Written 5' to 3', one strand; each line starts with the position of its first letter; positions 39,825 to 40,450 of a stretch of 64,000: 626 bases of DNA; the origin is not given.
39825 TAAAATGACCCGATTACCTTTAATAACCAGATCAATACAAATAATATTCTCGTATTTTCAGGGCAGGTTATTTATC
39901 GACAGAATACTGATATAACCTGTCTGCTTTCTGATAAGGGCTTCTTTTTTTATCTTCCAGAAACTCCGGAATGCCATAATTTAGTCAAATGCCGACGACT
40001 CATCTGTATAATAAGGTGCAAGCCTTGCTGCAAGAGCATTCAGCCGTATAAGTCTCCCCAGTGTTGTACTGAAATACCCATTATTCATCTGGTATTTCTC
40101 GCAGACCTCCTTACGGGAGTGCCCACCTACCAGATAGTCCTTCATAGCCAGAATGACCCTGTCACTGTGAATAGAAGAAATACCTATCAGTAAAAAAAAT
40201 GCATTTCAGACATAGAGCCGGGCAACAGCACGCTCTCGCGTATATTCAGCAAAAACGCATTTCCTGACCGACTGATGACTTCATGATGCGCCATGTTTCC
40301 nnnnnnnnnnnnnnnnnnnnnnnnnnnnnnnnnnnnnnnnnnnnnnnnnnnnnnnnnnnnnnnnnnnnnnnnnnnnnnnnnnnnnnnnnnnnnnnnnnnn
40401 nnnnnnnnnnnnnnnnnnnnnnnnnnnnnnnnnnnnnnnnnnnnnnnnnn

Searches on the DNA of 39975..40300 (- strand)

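Call 44: search_dna_similar(query=window:39975-40300:-, collection=ecoli_genomes, mode=near, max_rows=40, rows=spread)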
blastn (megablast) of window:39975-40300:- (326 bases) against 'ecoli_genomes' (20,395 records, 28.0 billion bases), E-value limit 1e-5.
Records with a match: 1312; places in all: 1807; records where one place covers at least 80% of the query: 1308.
Genomes with a match: 1310 of 5426; with a place that covers at least 80% of the query: 1306. Places per genome that has any: lowest 1, median 1, highest 4. On chromosomes: 1805 places; on plasmids: 2.
Best place of each record, by identity: >=99% 851; 95-99% 372; 90-95% 1; 80-90% 88.
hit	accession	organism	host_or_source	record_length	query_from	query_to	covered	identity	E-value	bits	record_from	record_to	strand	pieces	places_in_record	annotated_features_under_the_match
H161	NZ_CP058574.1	Escherichia coli strain EC1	Homo sapiens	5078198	1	326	100%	100.0%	2e-169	603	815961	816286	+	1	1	PapB/FocB family fimbrial expression transcriptional regulator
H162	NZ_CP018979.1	Escherichia coli strain Ecol_656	Homo sapiens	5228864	1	326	100%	99.4%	5e-166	592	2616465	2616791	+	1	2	adhesin biosynthesis transcription regulatory family protein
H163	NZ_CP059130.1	Escherichia coli strain Ec55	Homo sapiens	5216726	1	326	100%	99.4%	5e-166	592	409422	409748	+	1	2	adhesin biosynthesis transcription regulatory family protein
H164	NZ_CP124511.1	Escherichia coli strain AVS0501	environmental: river/lake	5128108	1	326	100%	99.4%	5e-166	592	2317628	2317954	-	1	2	adhesin biosynthesis transcription regulatory family protein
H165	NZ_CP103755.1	Escherichia coli strain p11B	Homo sapiens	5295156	1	326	100%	99.4%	5e-166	592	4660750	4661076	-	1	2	adhesin biosynthesis transcription regulatory family protein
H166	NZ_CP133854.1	Escherichia coli strain ES4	Homo sapiens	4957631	1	326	100%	99.4%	5e-166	592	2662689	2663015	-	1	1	adhesin biosynthesis transcription regulatory family protein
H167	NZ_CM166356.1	Escherichia coli strain CH436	Homo sapiens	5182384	1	326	100%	99.4%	5e-166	592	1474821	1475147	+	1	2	adhesin biosynthesis transcription regulatory family protein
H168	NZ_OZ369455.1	Escherichia coli strain Esc24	not applicable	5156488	1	326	100%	99.4%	5e-166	592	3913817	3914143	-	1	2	adhesin biosynthesis transcription regulatory family protein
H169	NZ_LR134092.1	Escherichia coli strain NCTC10444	Calf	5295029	1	326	100%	99.4%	5e-166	592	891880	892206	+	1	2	adhesin biosynthesis transcription regulatory family protein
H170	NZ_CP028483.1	Escherichia coli strain E41-1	Homo sapiens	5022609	1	326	100%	99.4%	5e-166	592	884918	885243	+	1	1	PapB/FocB family fimbrial expression transcriptional regulator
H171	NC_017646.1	Escherichia coli O7:K1 str. CE10 strain CE10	Homo sapiens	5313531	1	326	100%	99.4%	5e-166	592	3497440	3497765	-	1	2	PapB/FocB family fimbrial expression transcriptional regulator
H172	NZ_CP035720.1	Escherichia coli strain U15A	Homo sapiens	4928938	1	326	100%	99.4%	5e-166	592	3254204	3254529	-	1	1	PapB/FocB family fimbrial expression transcriptional regulator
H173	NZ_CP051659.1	Escherichia coli strain 1162C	Homo sapiens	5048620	1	326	100%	99.4%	5e-166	592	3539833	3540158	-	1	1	PapB/FocB family fimbrial expression transcriptional regulator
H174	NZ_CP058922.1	Escherichia coli strain MS10711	Homo sapiens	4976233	1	326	100%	99.4%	5e-166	592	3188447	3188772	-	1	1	PapB/FocB family fimbrial expression transcriptional regulator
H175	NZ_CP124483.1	Escherichia coli strain AVS0575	environmental: river near WWTP effluent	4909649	1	326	100%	99.4%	5e-166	592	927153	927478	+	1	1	PapB/FocB family fimbrial expression transcriptional regulator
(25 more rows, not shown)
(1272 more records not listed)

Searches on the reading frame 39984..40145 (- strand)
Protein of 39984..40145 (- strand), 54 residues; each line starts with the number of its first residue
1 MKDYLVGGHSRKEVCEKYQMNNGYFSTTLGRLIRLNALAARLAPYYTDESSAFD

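Call 63: list_cluster_members(proteins=[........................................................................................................, window:39984-40145:-, window:40190-40294:-])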
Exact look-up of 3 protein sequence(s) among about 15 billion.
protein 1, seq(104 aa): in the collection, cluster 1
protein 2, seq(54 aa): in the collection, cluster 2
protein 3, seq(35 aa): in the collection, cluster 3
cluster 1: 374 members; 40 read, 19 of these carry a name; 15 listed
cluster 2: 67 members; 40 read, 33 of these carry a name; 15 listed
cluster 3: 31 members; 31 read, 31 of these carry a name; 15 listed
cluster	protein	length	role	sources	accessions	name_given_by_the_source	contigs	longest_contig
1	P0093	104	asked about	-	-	TPA: adhesin biosynthesis transcription regulatory family protein [Escherichia coli] | hypothetical protein | Major pilu subunit operon regulatory protein PapB n=51 Tax=Enterobacterales TaxID=91347 ...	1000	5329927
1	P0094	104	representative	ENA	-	-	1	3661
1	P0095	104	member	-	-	TPA: adhesin biosynthesis transcription regulatory family protein [Escherichia coli] | hypothetical protein | adhesin biosynthesis transcription regulatory family protein [Escherichia coli]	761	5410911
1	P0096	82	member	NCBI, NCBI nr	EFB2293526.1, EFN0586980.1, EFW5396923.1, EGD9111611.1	TPA: adhesin biosynthesis transcription regulatory family protein, partial [Escherichia ... | transcriptional regulator [Escherichia coli]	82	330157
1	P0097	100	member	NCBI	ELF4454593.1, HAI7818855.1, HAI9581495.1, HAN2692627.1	adhesin biosynthesis transcription regulatory family protein, partial [Escherichia coli]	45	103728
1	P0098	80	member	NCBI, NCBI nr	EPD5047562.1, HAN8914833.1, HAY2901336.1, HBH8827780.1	TPA: adhesin biosynthesis transcription regulatory family protein, partial [Escherichia ... | transcriptional regulator [Escherichia coli]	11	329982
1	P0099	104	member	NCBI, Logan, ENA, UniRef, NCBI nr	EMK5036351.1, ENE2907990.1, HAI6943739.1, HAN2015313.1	TPA: transcriptional regulator [Escherichia coli] | adhesin biosynthesis transcription regulatory family protein n=1 Tax=Escherichia coli ... | transcriptional regulator [Escherichia coli]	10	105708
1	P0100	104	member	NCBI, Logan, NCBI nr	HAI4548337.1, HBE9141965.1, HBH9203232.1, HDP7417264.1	TPA: adhesin biosynthesis transcription regulatory family protein [Escherichia coli] | transcriptional regulator [Escherichia coli]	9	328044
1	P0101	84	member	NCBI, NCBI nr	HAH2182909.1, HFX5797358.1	TPA: transcriptional regulator, partial [Escherichia coli] | transcriptional regulator [Escherichia coli]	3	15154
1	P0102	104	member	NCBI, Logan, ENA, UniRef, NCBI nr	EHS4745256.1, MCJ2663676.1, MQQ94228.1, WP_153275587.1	transcriptional regulator [Escherichia coli] | adhesin biosynthesis transcription regulatory family protein n=1 Tax=Escherichia coli ... | adhesin biosynthesis transcription regulatory family protein [Escherichia coli]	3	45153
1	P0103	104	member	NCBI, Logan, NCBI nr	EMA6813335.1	adhesin biosynthesis transcription regulatory family protein [Escherichia coli]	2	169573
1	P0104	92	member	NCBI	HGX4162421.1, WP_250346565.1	adhesin biosynthesis transcription regulatory family protein, partial [Escherichia coli]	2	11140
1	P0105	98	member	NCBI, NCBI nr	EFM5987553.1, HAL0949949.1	TPA: transcriptional regulator [Escherichia coli] | transcriptional regulator [Escherichia coli]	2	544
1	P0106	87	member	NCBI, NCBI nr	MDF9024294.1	adhesin biosynthesis transcription regulatory family protein [Escherichia coli]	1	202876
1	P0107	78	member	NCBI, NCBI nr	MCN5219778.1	adhesin biosynthesis transcription regulatory family protein, partial [Escherichia coli] | adhesin biosynthesis transcription regulatory family protein [Escherichia coli]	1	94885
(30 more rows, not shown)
